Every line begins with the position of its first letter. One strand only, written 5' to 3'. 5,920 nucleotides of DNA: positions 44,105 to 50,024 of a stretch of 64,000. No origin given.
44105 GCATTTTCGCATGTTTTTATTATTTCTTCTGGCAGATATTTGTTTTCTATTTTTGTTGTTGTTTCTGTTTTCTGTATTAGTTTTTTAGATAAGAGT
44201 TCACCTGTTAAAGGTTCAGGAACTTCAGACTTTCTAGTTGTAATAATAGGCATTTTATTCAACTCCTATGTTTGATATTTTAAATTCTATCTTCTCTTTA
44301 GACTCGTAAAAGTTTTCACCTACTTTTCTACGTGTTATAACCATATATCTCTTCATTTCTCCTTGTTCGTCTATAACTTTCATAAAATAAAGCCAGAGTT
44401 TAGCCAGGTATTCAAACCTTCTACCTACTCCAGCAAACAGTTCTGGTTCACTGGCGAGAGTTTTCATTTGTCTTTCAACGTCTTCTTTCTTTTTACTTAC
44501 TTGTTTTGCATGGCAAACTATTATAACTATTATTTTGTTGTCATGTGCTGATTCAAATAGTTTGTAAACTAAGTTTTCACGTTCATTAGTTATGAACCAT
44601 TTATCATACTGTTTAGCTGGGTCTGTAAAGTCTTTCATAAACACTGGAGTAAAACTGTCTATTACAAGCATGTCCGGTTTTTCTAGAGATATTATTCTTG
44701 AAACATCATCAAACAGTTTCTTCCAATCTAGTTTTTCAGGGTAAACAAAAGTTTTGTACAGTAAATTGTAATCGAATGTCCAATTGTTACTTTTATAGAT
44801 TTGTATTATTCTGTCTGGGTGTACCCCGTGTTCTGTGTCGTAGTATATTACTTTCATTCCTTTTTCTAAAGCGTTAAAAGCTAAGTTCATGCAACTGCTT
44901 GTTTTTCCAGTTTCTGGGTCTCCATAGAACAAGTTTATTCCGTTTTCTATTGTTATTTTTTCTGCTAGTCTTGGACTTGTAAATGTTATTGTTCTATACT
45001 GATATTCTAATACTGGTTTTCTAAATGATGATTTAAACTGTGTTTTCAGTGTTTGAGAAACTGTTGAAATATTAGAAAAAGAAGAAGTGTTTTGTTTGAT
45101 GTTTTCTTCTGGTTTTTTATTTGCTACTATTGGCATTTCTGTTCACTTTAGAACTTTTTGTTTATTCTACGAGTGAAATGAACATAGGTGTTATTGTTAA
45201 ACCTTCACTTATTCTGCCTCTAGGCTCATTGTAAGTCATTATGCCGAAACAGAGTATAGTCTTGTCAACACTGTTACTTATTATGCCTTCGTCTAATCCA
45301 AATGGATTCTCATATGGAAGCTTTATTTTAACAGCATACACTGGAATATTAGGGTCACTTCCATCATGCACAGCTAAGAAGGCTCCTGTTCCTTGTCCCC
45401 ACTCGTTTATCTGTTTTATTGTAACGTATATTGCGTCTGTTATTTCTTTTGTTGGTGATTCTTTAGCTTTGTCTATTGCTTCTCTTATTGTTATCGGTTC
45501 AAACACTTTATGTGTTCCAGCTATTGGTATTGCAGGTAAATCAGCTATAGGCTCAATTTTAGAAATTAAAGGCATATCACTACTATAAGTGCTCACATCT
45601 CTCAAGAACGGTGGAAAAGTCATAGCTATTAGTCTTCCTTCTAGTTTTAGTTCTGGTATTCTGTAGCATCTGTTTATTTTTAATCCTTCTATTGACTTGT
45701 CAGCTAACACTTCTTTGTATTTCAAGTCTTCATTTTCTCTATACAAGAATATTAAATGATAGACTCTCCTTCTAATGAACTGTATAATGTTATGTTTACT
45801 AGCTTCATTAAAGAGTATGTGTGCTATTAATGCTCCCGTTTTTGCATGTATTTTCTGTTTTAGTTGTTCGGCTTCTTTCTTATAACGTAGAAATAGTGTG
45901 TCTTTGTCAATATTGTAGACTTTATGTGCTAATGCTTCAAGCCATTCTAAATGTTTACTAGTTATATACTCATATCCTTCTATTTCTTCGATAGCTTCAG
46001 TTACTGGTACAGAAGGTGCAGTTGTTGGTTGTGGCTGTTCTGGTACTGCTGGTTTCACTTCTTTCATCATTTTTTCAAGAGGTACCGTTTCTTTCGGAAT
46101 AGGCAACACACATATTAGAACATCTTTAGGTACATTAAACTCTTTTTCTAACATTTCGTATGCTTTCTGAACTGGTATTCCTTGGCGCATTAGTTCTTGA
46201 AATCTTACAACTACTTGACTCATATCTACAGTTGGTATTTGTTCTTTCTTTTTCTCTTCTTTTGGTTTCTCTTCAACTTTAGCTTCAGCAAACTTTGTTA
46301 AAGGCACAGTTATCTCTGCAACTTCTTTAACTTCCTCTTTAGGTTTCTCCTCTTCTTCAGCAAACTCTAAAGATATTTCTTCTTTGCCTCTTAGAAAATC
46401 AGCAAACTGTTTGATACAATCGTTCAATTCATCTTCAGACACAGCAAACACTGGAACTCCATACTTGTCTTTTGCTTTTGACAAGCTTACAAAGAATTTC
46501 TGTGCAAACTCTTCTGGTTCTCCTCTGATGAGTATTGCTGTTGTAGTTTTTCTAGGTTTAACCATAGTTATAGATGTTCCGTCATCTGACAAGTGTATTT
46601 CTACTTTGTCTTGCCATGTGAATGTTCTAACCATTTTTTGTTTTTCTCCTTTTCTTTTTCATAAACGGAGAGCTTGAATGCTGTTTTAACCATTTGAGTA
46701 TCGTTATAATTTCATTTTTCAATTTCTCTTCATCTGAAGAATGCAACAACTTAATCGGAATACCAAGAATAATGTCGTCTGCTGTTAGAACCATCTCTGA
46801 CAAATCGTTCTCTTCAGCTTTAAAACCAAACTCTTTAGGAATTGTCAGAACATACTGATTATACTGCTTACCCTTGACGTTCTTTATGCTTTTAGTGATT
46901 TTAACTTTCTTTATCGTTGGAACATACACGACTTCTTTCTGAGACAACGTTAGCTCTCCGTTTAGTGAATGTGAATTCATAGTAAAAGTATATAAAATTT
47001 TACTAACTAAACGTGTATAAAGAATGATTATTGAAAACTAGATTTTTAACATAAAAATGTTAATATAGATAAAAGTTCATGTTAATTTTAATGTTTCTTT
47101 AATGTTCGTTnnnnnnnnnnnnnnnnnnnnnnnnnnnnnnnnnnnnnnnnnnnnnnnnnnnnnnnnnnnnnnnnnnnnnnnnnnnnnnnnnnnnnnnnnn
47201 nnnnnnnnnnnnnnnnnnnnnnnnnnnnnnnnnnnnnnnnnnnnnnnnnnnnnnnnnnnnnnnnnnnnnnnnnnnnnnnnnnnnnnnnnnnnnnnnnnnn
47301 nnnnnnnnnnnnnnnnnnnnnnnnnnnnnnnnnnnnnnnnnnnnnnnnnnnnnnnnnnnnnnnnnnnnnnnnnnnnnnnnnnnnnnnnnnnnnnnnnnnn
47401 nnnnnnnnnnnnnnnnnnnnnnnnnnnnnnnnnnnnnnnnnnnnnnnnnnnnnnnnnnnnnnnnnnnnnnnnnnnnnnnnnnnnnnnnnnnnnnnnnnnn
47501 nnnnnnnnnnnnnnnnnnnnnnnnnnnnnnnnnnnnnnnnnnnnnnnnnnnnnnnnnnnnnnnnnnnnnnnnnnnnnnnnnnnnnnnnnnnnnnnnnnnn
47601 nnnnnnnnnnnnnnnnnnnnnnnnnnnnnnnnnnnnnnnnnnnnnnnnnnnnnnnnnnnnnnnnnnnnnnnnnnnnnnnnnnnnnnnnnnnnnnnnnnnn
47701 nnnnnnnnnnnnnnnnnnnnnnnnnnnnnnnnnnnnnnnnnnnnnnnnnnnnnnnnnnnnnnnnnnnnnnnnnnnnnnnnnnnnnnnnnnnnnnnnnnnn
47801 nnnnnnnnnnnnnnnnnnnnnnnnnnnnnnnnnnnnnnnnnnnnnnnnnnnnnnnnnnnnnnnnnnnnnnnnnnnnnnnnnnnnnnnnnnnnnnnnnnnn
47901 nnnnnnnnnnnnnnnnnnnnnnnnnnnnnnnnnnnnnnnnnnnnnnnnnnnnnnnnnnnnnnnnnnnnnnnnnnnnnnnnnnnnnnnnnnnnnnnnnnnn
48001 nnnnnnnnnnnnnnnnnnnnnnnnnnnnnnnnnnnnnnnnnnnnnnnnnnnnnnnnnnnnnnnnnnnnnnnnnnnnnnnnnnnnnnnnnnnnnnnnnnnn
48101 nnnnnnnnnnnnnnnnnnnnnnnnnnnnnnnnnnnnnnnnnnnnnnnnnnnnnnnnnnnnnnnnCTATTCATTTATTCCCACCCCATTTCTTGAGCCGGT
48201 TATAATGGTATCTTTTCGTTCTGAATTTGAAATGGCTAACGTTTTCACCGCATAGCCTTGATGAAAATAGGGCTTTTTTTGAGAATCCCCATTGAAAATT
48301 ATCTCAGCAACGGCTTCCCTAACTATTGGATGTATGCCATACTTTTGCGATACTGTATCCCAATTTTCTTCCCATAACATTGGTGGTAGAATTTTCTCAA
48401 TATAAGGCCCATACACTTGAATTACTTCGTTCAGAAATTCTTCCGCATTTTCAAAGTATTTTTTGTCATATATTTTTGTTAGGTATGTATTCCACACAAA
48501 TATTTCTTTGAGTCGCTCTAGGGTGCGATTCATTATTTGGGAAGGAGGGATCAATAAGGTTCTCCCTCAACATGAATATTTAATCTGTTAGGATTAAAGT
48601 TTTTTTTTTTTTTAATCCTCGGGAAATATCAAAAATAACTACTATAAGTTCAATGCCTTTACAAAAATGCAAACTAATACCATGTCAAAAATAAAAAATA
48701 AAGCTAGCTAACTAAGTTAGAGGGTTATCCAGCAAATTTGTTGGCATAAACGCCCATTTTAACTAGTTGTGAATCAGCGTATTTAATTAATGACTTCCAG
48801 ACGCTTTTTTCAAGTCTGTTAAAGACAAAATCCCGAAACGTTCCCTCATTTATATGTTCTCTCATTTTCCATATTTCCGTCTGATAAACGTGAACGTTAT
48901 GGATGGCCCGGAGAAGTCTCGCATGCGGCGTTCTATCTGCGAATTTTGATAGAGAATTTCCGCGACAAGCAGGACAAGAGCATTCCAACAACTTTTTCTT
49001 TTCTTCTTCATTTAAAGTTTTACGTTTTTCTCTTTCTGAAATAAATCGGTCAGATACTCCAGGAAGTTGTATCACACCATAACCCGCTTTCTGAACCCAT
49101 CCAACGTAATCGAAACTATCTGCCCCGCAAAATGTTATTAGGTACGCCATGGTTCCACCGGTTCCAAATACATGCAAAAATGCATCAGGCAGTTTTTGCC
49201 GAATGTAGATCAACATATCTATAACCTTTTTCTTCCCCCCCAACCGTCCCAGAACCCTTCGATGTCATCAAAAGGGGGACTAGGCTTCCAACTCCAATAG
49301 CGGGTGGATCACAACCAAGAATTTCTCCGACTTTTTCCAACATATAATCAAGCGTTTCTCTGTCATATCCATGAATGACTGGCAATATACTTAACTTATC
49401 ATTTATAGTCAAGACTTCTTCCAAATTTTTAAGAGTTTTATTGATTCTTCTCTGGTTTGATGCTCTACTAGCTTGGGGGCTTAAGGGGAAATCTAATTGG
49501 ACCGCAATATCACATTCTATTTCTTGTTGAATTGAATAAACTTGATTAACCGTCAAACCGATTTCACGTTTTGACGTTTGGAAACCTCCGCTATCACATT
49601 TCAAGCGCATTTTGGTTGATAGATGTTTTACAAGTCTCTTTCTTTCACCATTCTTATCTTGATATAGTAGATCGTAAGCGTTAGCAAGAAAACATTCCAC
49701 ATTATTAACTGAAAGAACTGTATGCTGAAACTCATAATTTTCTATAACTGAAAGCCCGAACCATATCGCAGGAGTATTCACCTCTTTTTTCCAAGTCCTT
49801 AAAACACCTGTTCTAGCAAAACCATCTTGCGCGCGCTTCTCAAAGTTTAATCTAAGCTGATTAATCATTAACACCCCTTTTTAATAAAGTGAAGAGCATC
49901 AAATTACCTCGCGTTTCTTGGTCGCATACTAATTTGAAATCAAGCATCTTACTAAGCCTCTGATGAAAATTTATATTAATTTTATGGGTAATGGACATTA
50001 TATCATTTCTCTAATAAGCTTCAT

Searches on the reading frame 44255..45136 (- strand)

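Call 3: search_protein_families(library=pfam, proteins=[window:44255-45136:-], max_evalue=0.01)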
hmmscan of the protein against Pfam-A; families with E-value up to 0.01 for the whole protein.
window:44255-45136:- (293 aa): 5 families
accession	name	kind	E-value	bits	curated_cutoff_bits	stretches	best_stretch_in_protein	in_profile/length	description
PF13481.12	AAA_25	-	7.5e-07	29.4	27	1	59-211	27-191/195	AAA domain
PF20720.3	nSTAND3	-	2.2e-05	24.7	27.2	1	58-166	10-115/155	Novel STAND NTPase 3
PF08423.17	Rad51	-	3.3e-05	23.7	22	1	67-206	28-171/244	Rad51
PF13479.12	AAA_24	-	0.00012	22.4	27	1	70-250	7-167/195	AAA domain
PF06745.19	ATPase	-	0.0042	16.9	26.6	0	66-165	20-131/231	KaiC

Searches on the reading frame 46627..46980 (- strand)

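Call 3: search_protein_families(library=pfam, proteins=[window:46627-46980:-], max_evalue=0.01)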
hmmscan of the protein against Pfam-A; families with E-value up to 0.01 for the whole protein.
window:46627-46980:- (117 aa): 0 families

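Call 24: search_protein_families(library=phrogs, proteins=[window:46627-46980:-], max_evalue=0.001)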
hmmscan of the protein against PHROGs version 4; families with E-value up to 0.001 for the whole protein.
window:46627-46980:- (117 aa): 1 family
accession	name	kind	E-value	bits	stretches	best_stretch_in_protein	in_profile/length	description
phrog_14319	-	unknown function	7.3e-05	24.1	1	22-96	8-87/107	-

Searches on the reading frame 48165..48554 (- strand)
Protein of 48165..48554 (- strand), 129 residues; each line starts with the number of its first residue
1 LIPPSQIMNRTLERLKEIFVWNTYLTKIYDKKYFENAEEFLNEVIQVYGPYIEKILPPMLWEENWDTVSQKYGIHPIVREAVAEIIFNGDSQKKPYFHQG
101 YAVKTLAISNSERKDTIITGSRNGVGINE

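Call 3: search_protein_families(library=pfam, proteins=[window:48165-48554:-], max_evalue=0.01)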
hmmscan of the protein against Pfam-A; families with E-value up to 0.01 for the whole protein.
window:48165-48554:- (129 aa): 0 families

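Call 24: search_protein_families(library=phrogs, proteins=[window:48165-48554:-], max_evalue=0.001)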
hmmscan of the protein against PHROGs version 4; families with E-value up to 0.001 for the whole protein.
window:48165-48554:- (129 aa): 0 families

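Call 30: find_homologous_proteins(query=window:48165-48554:-, max_evalue=0.01)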
Query window:48165-48554:-: 2 candidates shared short words with the query, none scored E <= 0.01.

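Call 33: search_protein_families(library=pfam, proteins=[window:48165-48554:-], max_evalue=10)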
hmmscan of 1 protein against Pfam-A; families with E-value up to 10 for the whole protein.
window:48165-48554:- (129 aa): 0 families

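Call 44: search_protein_representatives(protein=window:48165-48554:-)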
Query: 129 residues. Proteins with E-value up to 0.001 (for the whole library): 27; up to 1e-10: 5; up to 1e-30: 1. The best 27 are listed.
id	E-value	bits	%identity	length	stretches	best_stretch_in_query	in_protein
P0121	2.2e-55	202.5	77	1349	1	8-120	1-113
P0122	4.0e-16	75.6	39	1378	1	3-118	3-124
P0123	2.9e-13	66.3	36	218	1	7-120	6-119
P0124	2.4e-11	60.1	37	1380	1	11-114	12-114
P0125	7.3e-11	58.6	35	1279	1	7-118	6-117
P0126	3.5e-10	56.4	41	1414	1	1-117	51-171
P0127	5.5e-10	55.7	33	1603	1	6-120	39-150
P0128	2.7e-09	53.5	33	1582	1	4-124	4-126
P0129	3.9e-09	53.0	39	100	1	2-89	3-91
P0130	1.1e-08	51.5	32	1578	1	6-106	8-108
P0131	7.7e-08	48.8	48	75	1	2-59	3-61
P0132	1.5e-07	47.8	30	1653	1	5-107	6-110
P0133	1.8e-07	47.6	27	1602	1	3-116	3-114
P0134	2.0e-07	47.5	30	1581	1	3-112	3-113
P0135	2.5e-07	47.1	35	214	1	4-111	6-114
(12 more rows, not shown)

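Call 71: search_protein_families(library=padloc, proteins=[window:48165-48554:-], max_evalue=0.001)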
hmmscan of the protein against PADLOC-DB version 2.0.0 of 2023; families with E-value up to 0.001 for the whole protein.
window:48165-48554:- (129 aa): 0 families

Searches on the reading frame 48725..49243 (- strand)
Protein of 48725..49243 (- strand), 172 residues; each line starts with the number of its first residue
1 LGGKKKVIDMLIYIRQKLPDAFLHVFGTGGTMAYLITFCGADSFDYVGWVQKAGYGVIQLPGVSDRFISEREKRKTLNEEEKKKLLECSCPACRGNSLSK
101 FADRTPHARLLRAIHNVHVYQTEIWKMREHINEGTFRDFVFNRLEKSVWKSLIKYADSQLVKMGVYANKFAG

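Call 3: search_protein_families(library=pfam, proteins=[window:48725-49243:-], max_evalue=0.01)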
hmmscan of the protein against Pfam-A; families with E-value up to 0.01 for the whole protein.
window:48725-49243:- (172 aa): 1 family
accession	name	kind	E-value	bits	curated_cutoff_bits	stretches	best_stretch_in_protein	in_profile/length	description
PF01702.25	TGT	-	7.1e-12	45.5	26.3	1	4-146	211-354/357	Queuine tRNA-ribosyltransferase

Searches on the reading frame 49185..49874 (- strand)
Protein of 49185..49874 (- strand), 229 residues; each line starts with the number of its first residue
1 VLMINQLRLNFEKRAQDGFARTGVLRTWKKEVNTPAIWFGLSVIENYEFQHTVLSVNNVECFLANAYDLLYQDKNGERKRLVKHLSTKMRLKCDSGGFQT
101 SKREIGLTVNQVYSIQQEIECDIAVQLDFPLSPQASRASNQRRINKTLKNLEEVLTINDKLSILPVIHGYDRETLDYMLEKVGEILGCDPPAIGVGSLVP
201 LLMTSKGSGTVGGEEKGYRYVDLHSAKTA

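Call 3: search_protein_families(library=pfam, proteins=[window:49185-49874:-], max_evalue=0.01)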
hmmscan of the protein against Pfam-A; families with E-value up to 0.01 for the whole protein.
window:49185-49874:- (229 aa): 1 family
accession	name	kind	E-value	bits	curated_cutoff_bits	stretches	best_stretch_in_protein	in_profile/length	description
PF01702.25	TGT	-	2.8e-12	46.8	26.3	1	18-194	2-203/357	Queuine tRNA-ribosyltransferase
